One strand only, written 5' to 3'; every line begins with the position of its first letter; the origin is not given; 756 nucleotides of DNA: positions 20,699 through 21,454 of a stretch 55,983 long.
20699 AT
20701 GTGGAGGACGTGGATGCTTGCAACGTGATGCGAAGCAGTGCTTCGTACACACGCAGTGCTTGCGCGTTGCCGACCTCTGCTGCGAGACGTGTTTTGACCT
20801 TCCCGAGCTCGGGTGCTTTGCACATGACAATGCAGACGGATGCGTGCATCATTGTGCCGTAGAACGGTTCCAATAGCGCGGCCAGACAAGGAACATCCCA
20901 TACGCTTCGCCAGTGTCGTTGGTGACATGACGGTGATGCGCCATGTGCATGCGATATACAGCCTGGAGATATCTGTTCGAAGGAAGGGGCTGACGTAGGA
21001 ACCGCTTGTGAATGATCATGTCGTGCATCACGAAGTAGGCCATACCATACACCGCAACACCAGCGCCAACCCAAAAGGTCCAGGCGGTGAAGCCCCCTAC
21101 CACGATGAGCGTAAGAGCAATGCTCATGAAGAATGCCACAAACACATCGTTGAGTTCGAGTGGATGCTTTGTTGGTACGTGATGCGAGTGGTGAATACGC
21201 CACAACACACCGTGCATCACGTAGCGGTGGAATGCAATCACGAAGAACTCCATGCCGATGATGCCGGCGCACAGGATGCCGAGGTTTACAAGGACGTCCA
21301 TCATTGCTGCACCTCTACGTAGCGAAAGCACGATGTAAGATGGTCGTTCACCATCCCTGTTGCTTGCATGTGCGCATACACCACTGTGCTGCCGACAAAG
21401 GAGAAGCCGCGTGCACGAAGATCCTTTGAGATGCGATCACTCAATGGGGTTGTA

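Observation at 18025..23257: Seven-gene translationally coupled radical-SAM operon of ArsS type with non-canonical passengers and no arsM in the window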

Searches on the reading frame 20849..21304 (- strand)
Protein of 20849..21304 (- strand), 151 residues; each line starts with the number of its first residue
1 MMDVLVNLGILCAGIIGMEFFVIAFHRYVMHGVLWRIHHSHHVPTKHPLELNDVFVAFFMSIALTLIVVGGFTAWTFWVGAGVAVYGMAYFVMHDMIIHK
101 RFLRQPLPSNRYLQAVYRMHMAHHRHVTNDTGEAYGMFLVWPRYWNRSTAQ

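Call 3: search_protein_families(library=ncbifam, proteins=[window:20849-21304:-], max_evalue=0.001)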
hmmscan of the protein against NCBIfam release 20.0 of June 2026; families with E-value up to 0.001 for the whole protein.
window:20849-21304:- (151 aa): 0 families

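Call 4: search_protein_families(library=pfam, proteins=[window:20849-21304:-], max_evalue=0.001)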
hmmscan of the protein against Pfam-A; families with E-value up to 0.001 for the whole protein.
window:20849-21304:- (151 aa): 0 families

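Call 8: search_protein_families(library=pfam, proteins=[window:20849-21304:-], max_evalue=10)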
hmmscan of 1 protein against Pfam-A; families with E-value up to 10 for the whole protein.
window:20849-21304:- (151 aa): 1 family
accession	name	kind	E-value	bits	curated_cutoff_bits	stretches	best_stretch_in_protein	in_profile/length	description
PF20990.2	DUF2207_C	-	6.7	6.8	33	1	55-99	146-190/247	Predicted membrane protein (DUF2207) C-terminal domain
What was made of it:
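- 20849..21304 (-): CrtZ-type membrane di-iron hydroxylase homologue (151 aa). Its His boxes are H26xxxxH31, H38HxHH42, H94xxxxH99 and H120xxHH124. Pfam and NCBIfam give no hit (calls 3, 4, 8).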

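Call 22: find_homologous_proteins(query=window:20849-21304:-, max_evalue=0.001)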
Query window:20849-21304:- (151 aa): 15 proteins with E <= 0.001 among 23 candidates.
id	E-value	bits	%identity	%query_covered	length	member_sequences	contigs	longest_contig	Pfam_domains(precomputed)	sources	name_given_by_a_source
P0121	5.3e-94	330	95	100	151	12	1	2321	-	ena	-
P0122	2.7e-86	305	87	99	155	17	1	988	-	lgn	-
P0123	5.9e-85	301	83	100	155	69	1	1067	-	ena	-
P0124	2.2e-66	241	73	95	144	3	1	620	-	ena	-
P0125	1.2e-65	238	71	96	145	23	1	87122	-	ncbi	ncbi:MAG: hypothetical protein RIR53_894 [Bacteroidota bacterium]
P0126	2.3e-63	231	71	93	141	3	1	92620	-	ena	-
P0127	2.2e-62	228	69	96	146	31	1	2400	-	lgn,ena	-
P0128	3.9e-62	227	71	92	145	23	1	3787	-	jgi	jgi:beta-carotene 3-hydroxylase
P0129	7.9e-62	226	71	92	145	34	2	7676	-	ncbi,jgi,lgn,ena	jgi:beta-carotene 3-hydroxylase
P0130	3.0e-49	185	57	93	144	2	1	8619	PF04116.20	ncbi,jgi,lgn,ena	-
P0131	4.8e-49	184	57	98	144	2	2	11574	PF04116.20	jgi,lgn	jgi:beta-carotene 3-hydroxylase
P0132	4.7e-46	175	56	98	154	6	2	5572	PF04116.20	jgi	jgi:beta-carotene 3-hydroxylase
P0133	2.4e-40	156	74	63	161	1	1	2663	PF04116.20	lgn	-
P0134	6.7e-34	135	45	94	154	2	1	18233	PF04116.20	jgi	jgi:beta-carotene 3-hydroxylase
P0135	1.0e-19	89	39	84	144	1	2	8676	-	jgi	jgi:beta-carotene 3-hydroxylase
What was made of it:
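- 20849..21304 (-): Its homologues P0130-P0134 carry PF04116, and JGI names them beta-carotene 3-hydroxylase (call 22).
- On CrtZ beta-carotene hydroxylase (FA_hydroxylase superfamily, PF04116): PF04116 gives no hit even at E <= 10 (call 8), though relatives P0130-P0134 carry it (call 22).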

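Call 37: find_encoding_contigs(protein=P0134, flank=10000, max_places=1)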
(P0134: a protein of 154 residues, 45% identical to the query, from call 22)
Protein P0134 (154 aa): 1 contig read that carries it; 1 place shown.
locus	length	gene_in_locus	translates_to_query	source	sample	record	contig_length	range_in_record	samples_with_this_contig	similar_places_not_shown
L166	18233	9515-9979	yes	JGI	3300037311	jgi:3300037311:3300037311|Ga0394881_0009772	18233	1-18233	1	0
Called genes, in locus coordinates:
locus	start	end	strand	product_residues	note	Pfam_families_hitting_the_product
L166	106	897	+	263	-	PF11967:RecO_N, PF02565:RecO_C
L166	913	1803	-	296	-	PF05593:RHS_repeat (faint)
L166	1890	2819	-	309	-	-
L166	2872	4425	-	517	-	-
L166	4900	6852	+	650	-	PF01182:Glucosamine_iso, PF02585:PIG-L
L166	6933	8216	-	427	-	PF00275:EPSP_synthase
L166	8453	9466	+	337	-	PF03734:YkuD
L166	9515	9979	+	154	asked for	PF04116:FA_hydroxylase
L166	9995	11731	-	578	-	-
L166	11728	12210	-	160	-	PF03652:RuvX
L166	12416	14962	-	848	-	PF08448:PAS_4 (faint), PF02518:HATPase_c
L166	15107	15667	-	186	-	PF02542:YgbB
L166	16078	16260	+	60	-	PF03471:CorC_HlyC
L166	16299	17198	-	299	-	PF00126:HTH_1, PF03466:LysR_substrate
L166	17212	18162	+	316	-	PF02230:Abhydrolase_2 (weak)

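Call 38: find_encoding_contigs(protein=P0135, flank=10000, max_places=1)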
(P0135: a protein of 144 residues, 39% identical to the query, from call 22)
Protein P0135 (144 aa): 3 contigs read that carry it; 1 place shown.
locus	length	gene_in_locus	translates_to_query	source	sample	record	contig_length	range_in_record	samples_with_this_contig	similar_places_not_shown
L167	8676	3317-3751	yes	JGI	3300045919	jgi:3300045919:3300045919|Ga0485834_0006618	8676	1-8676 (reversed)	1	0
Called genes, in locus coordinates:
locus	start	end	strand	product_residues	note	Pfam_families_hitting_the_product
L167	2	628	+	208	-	?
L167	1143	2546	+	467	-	PF04389:Peptidase_M28 (weak), PF01546:Peptidase_M20, PF07687:M20_dimer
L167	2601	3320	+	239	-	PF00487:FA_desaturase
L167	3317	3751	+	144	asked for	-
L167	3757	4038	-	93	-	-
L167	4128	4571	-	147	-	-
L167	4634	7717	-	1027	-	PF13620:CarboxypepD_reg, PF13715:CarbopepD_reg_2, PF17210:SdrD_B (weak), PF07715:Plug, PF00593:TonB_dep_Rec_b-barrel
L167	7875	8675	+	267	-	?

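Call 39: find_encoding_contigs(protein=P0130, flank=10000, max_places=1)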
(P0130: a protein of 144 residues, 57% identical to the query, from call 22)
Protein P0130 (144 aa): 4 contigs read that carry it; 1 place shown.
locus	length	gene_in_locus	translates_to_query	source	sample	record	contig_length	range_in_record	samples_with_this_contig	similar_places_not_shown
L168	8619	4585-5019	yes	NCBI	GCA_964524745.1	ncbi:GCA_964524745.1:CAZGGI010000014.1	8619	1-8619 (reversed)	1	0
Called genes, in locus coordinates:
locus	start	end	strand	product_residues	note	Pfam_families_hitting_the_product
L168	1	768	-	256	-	?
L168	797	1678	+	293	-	PF01148:CTP_transf_1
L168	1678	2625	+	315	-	PF01545:Cation_efflux, PF16916:ZT_dimer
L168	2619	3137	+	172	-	-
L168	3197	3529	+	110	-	PF02627:CMD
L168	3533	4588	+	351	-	PF04055:Radical_SAM, PF12345:DUF3641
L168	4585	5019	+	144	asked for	PF04116:FA_hydroxylase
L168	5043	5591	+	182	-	PF12804:NTP_transf_3 (weak), PF09837:DUF2064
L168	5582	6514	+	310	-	-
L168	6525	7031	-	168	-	PF16694:Cytochrome_P460 (faint)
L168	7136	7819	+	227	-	PF00027:cNMP_binding, PF13545:HTH_Crp_2, PF00325:Crp (weak)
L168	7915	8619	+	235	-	?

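Call 45: search_protein_families(library=ncbifam, proteins=[L167:2601-3320:+, L167:3317-3751:+, L166:9515-9979:+, L168:4585-5019:+], max_evalue=0.001)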
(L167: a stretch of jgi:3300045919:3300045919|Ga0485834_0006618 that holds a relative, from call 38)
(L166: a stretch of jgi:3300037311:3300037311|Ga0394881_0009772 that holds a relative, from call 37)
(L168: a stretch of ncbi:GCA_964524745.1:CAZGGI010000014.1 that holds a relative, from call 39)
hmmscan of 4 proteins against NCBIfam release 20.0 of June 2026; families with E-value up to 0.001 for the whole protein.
L167:2601-3320:+ (239 aa): 4 families
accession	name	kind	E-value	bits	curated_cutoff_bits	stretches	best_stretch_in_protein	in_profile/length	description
NF045690.1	BCarotKetCrtW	equivalog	3.1e-80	269.2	350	1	7-228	24-247/257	beta-carotene ketolase CrtW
NF045688.1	BCarotHydoxCrtR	equivalog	3.3e-06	26.4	475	1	156-225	181-247/297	beta-carotene hydroxylase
NF041365.1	GntB_guanitoxin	equivalog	7.8e-06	25.5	380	1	133-228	179-272/308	guanitoxin biosynthesis L-arginine gamma (S) hydroxylase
NF052548.1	FAdesatDesABac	equivalog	7e-05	22.1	500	0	45-103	62-117/328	Delta(5) desaturase DesA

L167:3317-3751:+ (144 aa): 0 families

L166:9515-9979:+ (154 aa): 0 families

L168:4585-5019:+ (144 aa): 0 families
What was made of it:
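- More distant CrtZ-like homologues are stand-alone or paired with a CrtW-like ketolase, which is carotenoid chemistry (calls 37, 38, 45).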
